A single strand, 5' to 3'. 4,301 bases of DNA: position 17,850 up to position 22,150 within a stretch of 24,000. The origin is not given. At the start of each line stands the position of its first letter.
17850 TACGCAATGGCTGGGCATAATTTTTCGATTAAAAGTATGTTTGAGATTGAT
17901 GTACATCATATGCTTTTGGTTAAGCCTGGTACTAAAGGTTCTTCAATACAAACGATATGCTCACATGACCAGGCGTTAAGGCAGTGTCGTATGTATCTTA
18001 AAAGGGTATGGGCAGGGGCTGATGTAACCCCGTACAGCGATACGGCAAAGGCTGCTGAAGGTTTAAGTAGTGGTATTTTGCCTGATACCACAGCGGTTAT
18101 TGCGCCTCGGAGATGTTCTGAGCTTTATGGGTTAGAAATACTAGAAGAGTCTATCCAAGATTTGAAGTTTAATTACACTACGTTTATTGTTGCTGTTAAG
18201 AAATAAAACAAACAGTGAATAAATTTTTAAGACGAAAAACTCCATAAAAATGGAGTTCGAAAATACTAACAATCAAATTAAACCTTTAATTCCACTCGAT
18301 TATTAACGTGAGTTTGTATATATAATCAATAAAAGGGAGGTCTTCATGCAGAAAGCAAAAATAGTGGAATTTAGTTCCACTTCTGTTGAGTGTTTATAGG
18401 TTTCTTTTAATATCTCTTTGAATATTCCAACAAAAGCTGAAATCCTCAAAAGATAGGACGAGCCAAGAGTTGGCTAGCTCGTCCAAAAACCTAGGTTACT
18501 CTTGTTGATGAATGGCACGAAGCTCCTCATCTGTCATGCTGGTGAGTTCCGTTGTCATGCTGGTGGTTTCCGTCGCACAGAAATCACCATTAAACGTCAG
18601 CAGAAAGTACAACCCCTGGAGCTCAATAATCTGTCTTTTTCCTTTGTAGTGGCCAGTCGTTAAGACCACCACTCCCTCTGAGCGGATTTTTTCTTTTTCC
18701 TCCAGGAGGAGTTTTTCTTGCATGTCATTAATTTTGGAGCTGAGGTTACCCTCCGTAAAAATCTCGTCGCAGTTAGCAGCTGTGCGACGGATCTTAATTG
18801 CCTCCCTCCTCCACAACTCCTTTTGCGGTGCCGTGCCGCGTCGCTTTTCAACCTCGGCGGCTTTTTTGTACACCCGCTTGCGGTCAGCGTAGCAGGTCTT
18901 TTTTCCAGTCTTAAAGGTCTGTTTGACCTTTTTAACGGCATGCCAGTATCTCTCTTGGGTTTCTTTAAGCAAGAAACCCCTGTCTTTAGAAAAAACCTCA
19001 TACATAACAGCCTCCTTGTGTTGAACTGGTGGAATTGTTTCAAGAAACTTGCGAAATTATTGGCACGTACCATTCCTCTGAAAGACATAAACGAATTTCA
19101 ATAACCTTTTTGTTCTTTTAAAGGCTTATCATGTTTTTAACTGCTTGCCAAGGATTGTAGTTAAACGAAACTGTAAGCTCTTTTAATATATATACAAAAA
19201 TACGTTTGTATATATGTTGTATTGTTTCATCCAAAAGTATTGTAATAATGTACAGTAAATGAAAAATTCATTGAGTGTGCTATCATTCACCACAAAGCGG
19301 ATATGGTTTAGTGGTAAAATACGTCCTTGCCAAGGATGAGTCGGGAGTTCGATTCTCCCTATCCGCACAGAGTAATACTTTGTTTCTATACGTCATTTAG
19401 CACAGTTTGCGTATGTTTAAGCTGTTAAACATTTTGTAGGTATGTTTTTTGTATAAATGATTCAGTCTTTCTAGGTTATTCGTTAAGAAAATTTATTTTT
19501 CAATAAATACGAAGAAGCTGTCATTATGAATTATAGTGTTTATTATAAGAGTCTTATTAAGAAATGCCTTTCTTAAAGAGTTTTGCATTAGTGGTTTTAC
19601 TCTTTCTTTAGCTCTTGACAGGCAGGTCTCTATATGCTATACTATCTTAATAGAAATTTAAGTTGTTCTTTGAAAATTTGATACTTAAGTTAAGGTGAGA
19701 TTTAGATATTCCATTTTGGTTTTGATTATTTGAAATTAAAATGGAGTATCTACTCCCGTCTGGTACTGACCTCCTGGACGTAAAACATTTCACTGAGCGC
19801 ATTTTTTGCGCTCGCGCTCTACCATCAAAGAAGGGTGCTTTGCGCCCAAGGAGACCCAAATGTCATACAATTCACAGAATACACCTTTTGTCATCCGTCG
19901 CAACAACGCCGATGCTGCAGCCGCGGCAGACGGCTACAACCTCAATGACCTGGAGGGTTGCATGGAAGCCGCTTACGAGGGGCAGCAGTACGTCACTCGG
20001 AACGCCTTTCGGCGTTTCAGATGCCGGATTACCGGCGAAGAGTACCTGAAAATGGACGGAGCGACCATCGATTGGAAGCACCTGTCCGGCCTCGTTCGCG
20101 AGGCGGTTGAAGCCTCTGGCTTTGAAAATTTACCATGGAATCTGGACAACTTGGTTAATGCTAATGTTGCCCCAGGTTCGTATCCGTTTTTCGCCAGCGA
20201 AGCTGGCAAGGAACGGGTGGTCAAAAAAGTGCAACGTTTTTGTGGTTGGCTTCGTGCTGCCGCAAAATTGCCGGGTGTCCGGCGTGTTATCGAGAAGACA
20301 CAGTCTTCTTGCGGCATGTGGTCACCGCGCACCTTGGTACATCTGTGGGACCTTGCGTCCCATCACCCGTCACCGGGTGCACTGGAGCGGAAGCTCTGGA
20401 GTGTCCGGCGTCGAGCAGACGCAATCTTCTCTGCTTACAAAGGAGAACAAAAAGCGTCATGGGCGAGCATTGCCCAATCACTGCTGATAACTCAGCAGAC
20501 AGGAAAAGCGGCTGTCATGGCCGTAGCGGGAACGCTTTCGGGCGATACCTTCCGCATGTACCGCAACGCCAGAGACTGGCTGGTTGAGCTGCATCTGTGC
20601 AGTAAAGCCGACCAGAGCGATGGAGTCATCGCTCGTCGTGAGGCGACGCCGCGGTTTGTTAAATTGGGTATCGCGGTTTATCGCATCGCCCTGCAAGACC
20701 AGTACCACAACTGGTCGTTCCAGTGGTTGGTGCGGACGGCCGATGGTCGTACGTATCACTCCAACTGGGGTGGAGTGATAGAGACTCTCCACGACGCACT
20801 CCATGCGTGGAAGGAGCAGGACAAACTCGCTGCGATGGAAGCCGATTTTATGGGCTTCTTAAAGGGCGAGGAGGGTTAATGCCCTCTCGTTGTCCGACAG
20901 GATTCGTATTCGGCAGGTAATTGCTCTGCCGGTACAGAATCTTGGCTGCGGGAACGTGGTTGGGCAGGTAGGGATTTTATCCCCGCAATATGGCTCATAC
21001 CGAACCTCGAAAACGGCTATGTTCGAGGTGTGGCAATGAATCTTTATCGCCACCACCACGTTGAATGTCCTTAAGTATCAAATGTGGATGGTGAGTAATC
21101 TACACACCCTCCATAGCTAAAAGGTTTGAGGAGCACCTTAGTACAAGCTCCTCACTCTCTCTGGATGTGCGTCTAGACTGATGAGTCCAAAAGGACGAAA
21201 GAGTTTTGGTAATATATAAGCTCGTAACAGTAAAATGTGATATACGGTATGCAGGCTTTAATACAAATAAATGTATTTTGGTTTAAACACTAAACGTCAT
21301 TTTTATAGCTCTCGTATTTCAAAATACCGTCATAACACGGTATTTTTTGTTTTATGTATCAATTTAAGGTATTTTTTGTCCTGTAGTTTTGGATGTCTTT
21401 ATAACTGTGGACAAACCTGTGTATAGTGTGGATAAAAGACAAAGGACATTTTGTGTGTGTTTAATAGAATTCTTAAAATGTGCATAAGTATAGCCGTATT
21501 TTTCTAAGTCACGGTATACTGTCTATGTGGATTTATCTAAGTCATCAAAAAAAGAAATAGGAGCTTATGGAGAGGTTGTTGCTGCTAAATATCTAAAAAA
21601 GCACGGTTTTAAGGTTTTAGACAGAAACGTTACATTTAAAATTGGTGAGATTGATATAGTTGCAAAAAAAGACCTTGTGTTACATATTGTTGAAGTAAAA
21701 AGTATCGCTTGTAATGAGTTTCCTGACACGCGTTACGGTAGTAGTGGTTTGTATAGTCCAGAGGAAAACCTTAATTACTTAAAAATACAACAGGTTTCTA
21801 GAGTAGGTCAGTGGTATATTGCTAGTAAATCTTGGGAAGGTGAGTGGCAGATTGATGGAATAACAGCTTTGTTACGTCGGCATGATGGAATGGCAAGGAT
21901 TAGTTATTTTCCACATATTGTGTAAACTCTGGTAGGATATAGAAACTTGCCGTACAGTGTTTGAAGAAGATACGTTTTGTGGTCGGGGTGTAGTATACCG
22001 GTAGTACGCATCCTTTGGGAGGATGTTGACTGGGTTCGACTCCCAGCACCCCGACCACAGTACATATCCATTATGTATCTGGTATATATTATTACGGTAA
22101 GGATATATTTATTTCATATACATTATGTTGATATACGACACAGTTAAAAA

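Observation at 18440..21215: Compositionally foreign patchwork around tRNA-Gly with no recognisable mobility genes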

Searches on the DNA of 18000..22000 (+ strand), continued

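Call 91: search_with_rna_model(model_id=R1, sources=[L010, L011, L012, L013, L014, L015, L016, L017, L018, L019, L020, L021, L022, L023, L024, L025, L026, L027, L028, L029, L030, L031, L032, L033, L034, L035, L036, L037, L038, L039, L040, L041, L042, L043, L044, L045, L046, L047, L048, L049, L050, L051, L052, L053, L054, L055, L056, L057, L058, L059, L060, L061, L062, L063, L064, L065, L066, L067, L068, L069, L070, L071, L072, L073, L074, L075, L076, L077, L078, L079, L080, L081, L082, L083, L084, L085, L086, L087, L088, L089, L090, L091, L092, L093, L094, L095, L096, L097, L098, L099, L100, L101, L102, L103, L104, L105, L106, L107, L108, L109], max_evalue=0.001, show_alignments=4)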
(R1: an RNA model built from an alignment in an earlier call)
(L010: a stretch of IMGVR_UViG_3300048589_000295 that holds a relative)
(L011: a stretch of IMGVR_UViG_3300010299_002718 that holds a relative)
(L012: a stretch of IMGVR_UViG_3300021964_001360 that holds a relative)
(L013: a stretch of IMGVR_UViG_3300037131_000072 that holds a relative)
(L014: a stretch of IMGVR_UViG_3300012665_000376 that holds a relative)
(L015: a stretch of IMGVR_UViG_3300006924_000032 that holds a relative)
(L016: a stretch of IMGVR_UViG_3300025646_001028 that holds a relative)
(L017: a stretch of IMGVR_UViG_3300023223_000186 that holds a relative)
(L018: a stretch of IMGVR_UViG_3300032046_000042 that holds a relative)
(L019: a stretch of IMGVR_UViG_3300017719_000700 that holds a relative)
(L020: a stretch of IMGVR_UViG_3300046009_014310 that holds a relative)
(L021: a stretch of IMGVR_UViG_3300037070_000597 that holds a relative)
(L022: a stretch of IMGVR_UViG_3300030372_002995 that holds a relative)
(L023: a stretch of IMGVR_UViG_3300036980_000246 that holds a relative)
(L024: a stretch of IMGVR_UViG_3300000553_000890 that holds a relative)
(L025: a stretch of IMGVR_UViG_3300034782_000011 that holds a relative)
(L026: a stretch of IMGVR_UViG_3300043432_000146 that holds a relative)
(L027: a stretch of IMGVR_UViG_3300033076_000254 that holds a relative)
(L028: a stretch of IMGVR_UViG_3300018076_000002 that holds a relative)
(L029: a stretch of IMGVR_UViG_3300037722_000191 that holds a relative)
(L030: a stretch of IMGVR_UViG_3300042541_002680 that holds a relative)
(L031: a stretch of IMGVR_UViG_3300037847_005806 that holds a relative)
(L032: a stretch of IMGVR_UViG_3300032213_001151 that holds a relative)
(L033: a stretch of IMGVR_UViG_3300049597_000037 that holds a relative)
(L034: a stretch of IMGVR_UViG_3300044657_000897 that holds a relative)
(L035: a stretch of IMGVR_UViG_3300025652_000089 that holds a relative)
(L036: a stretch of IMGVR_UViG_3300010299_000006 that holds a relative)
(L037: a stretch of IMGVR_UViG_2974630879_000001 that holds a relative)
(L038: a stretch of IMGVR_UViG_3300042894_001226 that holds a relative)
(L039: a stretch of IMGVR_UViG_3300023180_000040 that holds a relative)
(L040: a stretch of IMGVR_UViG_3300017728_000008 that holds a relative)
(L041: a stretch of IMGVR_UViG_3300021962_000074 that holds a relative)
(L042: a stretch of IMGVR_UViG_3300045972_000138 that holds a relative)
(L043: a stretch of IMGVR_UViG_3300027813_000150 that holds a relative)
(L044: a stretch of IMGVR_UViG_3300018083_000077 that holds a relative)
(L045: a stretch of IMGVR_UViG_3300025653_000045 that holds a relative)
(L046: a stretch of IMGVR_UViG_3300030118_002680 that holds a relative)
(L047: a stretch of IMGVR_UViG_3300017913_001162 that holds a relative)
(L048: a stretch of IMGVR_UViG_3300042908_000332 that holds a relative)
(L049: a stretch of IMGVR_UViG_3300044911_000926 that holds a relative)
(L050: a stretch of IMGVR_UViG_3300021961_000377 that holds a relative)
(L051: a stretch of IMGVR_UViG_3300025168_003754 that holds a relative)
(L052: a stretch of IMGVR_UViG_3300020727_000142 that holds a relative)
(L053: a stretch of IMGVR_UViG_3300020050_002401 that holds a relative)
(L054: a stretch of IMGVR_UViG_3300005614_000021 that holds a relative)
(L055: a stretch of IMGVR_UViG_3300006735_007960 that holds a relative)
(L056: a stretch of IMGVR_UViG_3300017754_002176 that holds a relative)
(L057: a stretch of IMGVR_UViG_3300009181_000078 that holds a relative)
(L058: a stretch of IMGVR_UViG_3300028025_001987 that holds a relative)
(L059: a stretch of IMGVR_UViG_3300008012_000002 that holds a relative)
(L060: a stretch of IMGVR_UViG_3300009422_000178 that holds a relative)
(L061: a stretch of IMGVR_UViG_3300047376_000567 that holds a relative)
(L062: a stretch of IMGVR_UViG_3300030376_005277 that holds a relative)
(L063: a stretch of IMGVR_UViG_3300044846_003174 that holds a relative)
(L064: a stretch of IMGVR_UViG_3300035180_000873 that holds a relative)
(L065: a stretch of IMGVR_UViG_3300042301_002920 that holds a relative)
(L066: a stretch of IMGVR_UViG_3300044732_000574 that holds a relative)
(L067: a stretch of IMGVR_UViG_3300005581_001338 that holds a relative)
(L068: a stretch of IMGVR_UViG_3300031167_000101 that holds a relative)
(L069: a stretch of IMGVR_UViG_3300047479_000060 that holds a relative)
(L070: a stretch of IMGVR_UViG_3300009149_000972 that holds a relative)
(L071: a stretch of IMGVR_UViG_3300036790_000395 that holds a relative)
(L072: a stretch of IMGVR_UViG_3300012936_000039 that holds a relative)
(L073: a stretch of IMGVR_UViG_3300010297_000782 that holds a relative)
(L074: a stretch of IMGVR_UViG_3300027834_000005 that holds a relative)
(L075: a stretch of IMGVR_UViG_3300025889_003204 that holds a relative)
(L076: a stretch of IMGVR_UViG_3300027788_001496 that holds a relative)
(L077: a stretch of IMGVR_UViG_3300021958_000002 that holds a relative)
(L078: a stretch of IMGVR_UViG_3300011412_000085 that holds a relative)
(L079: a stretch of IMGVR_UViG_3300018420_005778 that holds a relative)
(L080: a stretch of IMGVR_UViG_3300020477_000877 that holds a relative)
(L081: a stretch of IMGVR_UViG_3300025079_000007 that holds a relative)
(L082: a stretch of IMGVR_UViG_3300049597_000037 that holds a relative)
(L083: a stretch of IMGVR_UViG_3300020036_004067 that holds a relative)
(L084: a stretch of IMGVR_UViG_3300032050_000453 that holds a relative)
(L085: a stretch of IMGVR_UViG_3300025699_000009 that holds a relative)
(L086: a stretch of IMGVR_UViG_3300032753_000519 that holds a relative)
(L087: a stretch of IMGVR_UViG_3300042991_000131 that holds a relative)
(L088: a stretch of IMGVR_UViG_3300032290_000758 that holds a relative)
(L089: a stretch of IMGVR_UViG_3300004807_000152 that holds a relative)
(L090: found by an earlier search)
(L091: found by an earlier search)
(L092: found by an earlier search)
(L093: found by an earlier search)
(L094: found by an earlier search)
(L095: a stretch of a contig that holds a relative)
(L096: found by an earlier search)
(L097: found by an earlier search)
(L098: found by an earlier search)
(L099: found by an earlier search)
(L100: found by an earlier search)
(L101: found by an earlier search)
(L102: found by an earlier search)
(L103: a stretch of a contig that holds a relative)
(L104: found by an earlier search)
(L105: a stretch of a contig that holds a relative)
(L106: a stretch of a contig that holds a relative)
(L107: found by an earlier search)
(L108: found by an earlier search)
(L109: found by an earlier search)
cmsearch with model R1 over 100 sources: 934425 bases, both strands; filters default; matches with E-value up to 0.001: 48.
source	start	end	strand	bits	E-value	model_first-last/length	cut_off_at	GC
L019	3105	3213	+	70.4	1.1e-15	1-116/116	no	0.42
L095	11455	11571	-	68.7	3e-15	1-116/116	no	0.49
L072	11806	11922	-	65.8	1.9e-14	1-116/116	no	0.52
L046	3778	3883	+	64.9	3.3e-14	1-116/116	no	0.44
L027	3264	3379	+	62.8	1.2e-13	1-116/116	no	0.45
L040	543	655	+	62.1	1.9e-13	1-116/116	no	0.42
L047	6221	6322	-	60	6.9e-13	1-116/116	no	0.47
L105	1108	1221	+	58.8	1.5e-12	1-116/116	no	0.46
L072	12915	13025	-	57.9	2.6e-12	1-116/116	no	0.5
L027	5941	6056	+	57.6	3.2e-12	1-116/116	no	0.41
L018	4670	4772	-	53.9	3.2e-11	1-116/116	no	0.43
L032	13552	13668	-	53.4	4.4e-11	1-116/116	no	0.53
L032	12905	13021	-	52.9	5.9e-11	1-116/116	no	0.48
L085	4194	4307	+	52.1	9.9e-11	1-116/116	no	0.56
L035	5927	6042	-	51.9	1.1e-10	1-116/116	no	0.47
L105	3112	3228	+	51.6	1.3e-10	1-116/116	no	0.43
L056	2468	2581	-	51.3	1.6e-10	1-116/116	no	0.48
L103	303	416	+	50.9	2e-10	1-116/116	no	0.48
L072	8480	8594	-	49.9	3.8e-10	1-116/116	no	0.44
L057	607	721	+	49.8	4e-10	1-116/116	no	0.44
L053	13410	13520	+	49.4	5.4e-10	1-116/116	no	0.5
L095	8844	8957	-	49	6.6e-10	1-116/116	no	0.45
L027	4138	4246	+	48.6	8.5e-10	1-116/116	no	0.44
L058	12895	13009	-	48.4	1e-09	1-116/116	no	0.45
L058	9537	9652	-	46.7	2.9e-09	1-116/116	no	0.46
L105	190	297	+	46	4.4e-09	1-116/116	no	0.44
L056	4419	4548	-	45.2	7.2e-09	1-116/116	no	0.58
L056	5437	5544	-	44.8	9e-09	1-116/116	no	0.52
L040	2822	2936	+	44.4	1.2e-08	1-116/116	no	0.43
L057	1630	1738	+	43.8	1.7e-08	1-116/116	no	0.51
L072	10393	10510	-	43.4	2.3e-08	1-116/116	no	0.47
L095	10902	11019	-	43.4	2.3e-08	1-116/116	no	0.47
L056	3131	3248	-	39.8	2.1e-07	1-116/116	no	0.42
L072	11260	11370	-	39.5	2.6e-07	1-116/116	no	0.43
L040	1593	1699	+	38.3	5.2e-07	1-116/116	no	0.44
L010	908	1021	+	38.2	5.5e-07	1-116/116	no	0.52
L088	4386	4436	-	37.8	7.2e-07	54-105/116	no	0.51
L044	5971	6045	+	36.7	1.5e-06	29-106/116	no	0.65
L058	11878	11982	-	35.3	3.5e-06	1-116/116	no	0.5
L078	1060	1134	-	32.3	2.3e-05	29-108/116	no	0.64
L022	3293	3406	-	32.2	2.4e-05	1-116/116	no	0.39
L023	6047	6141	+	31.9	2.8e-05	1-116/116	no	0.41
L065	692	786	+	30.1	8.8e-05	1-116/116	no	0.46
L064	1323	1375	-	29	0.00017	54-105/116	no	0.53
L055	1607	1653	+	28.7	0.00022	56-103/116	no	0.66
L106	2524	2574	+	28.2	0.00029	54-105/116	no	0.57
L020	1538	1589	-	28.1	0.00031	54-105/116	no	0.63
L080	11626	11732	-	26.7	0.00074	1-116/116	no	0.5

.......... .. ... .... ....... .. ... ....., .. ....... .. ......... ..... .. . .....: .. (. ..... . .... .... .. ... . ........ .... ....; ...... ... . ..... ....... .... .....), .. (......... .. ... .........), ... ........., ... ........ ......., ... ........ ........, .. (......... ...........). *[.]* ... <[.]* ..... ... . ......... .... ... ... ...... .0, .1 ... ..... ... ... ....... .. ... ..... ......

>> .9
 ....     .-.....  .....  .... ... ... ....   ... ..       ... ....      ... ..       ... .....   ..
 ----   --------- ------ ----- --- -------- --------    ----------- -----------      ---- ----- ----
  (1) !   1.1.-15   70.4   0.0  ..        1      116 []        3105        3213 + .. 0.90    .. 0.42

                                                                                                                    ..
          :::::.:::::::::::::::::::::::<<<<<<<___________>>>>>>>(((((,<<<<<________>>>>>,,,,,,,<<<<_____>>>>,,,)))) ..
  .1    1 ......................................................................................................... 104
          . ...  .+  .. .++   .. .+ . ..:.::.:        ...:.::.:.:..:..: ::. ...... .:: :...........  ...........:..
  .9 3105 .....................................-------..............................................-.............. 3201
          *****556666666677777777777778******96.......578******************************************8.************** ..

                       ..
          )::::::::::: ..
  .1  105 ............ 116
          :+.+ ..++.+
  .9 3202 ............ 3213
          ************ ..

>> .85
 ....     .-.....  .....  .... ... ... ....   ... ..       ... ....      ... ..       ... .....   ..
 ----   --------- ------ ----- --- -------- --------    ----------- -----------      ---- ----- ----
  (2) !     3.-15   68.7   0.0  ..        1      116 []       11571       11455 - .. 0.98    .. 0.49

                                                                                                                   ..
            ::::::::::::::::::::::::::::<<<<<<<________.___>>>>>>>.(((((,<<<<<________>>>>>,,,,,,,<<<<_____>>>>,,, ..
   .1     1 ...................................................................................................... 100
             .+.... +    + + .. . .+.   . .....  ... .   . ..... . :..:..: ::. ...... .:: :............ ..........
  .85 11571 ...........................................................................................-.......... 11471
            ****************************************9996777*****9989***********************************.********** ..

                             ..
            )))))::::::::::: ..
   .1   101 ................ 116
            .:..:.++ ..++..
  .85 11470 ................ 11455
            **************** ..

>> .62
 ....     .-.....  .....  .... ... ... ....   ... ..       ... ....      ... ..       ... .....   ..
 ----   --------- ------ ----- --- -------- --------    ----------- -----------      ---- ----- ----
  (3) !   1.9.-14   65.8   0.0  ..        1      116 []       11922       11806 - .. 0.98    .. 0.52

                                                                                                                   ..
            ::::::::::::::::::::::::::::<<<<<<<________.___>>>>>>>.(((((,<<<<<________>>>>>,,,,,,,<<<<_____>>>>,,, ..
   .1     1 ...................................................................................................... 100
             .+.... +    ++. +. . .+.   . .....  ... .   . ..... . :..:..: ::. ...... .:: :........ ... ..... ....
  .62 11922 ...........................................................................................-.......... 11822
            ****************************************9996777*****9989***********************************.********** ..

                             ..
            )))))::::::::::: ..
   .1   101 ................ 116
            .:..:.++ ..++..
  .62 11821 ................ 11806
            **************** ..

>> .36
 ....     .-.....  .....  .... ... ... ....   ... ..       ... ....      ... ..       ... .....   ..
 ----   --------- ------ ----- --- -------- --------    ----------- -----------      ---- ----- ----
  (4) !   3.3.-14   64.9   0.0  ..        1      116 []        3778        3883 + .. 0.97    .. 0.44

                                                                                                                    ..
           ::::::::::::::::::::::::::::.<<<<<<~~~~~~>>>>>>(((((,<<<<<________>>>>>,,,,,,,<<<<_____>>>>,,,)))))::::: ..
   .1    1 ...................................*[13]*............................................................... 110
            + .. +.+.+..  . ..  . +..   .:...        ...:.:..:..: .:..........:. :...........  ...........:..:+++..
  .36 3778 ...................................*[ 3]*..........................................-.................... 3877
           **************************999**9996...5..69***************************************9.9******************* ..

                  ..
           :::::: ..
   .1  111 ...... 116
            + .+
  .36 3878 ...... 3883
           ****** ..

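Call 100: search_dna_similar(query=window:18440-21260:+, collection=phages, mode=distant, max_evalue=0.001)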
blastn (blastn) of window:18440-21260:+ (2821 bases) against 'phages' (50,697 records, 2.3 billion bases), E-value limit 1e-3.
Records with a match: 47; places in all: 48; records where one place covers at least 80% of the query: 0.
Best place of each record, by identity: 80-90% 21; 60-80% 26.
By first word of the organism name: Streptomyces 47.
By host as written in the record: Streptomyces griseus ATCC 10137 26; Streptomyces lividans JI 1326 9; Streptomyces mirabilis NRRL B-2400 4; Streptomyces griseofuscus ATCC 23916 3; Streptomyces scabiei RL-34 2; Streptomyces lividans JI1326 2; Streptomyces sanglieri UNT16F27A 1.
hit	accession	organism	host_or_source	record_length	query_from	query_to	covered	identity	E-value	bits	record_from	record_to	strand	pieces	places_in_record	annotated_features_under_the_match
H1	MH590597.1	Streptomyces phage LukeCage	Streptomyces griseus ATCC 10137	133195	851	927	3%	76.9%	4e-5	57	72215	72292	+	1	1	102: tRNA-Gly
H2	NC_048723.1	Streptomyces phage LukeCage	Streptomyces griseus ATCC 10137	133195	851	927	3%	76.9%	4e-5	57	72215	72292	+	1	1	102: tRNA-Gly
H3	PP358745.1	Streptomyces phage Enygma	Streptomyces mirabilis NRRL B-2400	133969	851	927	3%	76.9%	4e-5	57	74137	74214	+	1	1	103: tRNA-Gly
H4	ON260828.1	Streptomyces phage Quaran19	Streptomyces griseus ATCC 10137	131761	852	927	3%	76.3%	4e-5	57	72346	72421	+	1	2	102: tRNA-Gly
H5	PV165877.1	Streptomyces phage CeilingFan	Streptomyces griseus ATCC 10137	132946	852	927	3%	76.3%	4e-5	57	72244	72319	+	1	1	102: tRNA-Gly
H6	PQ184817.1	Streptomyces phage Jollison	Streptomyces lividans JI 1326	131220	852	927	3%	76.3%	4e-5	57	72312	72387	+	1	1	102: tRNA-Gly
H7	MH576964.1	Streptomyces phage Starbow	Streptomyces griseus ATCC 10137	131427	852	927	3%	76.3%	4e-5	57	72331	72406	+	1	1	101: tRNA-Gly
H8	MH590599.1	Streptomyces phage Karimac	Streptomyces griseus ATCC 10137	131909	852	927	3%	76.3%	4e-5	57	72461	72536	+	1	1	102: tRNA-Gly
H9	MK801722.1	Streptomyces phage Birchlyn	Streptomyces griseus ATCC 10137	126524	852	927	3%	76.3%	4e-5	57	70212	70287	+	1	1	100: tRNA-Gly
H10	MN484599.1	Streptomyces phage Wipeout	Streptomyces griseus ATCC 10137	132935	852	927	3%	76.3%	4e-5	57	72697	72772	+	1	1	100: tRNA-Gly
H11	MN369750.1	Streptomyces phage TomSawyer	Streptomyces griseus ATCC 10137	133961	852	927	3%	76.3%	4e-5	57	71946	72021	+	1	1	101: tRNA-Gly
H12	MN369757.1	Streptomyces phage Bordeaux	Streptomyces griseus ATCC 10137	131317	852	927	3%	76.3%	4e-5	57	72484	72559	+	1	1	101: tRNA-Gly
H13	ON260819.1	Streptomyces phage SaltySpitoon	Streptomyces griseus ATCC 10137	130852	852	927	3%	76.3%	4e-5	57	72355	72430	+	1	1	102: tRNA-Gly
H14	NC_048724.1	Streptomyces phage Karimac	Streptomyces griseus ATCC 10137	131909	852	927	3%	76.3%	4e-5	57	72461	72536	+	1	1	102: tRNA-Gly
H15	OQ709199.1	Streptomyces phage PumpkinSpice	Streptomyces griseofuscus ATCC 23916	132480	852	927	3%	76.3%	4e-5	57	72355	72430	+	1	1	102: tRNA-Gly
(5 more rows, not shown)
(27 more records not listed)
